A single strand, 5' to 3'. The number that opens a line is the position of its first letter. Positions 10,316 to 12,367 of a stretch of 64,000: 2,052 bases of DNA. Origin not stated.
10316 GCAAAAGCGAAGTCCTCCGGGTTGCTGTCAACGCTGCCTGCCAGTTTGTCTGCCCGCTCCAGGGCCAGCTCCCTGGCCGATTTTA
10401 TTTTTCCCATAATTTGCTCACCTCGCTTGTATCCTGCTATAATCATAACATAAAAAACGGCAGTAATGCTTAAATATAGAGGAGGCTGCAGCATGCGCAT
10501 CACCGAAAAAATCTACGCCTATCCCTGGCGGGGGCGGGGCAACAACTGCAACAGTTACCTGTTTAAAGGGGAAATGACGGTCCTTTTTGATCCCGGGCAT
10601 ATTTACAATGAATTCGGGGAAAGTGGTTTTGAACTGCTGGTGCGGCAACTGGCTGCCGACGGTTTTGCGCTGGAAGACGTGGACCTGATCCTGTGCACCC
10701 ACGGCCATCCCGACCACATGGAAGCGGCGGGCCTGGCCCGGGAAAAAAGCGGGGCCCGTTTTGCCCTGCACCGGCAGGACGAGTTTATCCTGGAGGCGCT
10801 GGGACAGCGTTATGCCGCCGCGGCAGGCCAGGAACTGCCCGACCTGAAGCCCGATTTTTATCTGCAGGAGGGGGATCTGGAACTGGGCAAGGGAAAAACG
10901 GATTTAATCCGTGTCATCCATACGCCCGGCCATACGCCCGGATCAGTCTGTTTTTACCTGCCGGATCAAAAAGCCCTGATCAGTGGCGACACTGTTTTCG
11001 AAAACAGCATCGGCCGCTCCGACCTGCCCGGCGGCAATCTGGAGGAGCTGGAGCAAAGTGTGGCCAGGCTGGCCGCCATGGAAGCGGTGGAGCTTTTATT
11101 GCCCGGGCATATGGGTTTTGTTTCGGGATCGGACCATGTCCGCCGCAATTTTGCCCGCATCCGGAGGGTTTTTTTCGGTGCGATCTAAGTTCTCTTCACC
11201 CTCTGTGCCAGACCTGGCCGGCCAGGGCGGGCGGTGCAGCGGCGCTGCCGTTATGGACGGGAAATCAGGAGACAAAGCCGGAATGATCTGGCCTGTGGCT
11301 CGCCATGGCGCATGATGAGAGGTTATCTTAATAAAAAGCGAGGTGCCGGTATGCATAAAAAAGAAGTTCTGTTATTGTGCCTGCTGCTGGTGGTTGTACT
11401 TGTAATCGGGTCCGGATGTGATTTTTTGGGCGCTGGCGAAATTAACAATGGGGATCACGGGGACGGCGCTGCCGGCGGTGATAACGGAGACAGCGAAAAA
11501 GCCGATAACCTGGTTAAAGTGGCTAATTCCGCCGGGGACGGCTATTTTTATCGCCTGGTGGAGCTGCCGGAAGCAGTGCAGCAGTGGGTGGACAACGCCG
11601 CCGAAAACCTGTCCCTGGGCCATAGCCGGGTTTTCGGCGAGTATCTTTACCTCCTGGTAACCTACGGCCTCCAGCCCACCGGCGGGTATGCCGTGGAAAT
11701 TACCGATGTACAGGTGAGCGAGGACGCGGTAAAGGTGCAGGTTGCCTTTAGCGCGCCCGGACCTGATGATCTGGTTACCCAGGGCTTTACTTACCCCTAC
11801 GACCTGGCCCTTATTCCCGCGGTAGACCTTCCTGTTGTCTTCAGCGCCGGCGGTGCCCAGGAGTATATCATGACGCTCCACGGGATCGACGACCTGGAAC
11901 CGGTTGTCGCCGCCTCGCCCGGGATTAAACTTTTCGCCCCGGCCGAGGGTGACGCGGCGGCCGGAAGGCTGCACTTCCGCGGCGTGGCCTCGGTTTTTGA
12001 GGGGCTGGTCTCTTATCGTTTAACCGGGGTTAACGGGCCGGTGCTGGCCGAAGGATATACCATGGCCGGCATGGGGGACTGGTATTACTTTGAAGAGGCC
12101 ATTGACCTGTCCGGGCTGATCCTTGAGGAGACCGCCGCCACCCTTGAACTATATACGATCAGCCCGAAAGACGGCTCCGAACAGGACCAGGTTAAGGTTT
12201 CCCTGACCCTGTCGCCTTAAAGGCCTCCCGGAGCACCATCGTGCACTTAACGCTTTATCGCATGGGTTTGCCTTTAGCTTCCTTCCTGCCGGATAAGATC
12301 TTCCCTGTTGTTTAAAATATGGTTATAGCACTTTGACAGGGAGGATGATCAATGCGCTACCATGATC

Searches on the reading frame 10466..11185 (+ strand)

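Call 97: search_protein_families(library=pfam, proteins=[window:10466-11185:+], max_evalue=0.00001)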
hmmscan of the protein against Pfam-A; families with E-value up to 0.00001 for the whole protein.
window:10466-11185:+ (240 aa): 2 families
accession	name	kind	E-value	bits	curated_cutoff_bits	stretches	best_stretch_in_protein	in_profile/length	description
PF00753.33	Lactamase_B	-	6.8e-28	98.4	22.7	1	25-215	3-196/196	Metallo-beta-lactamase superfamily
PF19583.5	ODP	-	3.7e-07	30.6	27.2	1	27-176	2-136/194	ODP family beta lactamase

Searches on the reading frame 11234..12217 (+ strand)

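Call 97: search_protein_families(library=pfam, proteins=[window:11234-12217:+], max_evalue=0.00001)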
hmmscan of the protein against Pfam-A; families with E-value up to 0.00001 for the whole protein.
window:11234-12217:+ (328 aa): 2 families
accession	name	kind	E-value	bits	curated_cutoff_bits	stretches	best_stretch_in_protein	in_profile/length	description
PF10648.15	Gmad2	-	4.6e-19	68.9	25.7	1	231-315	2-86/86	Immunoglobulin-like domain of bacterial spore germination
PF14343.11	PrcB_C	-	5.2e-18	65.4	24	1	138-192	1-53/56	PrcB C-terminal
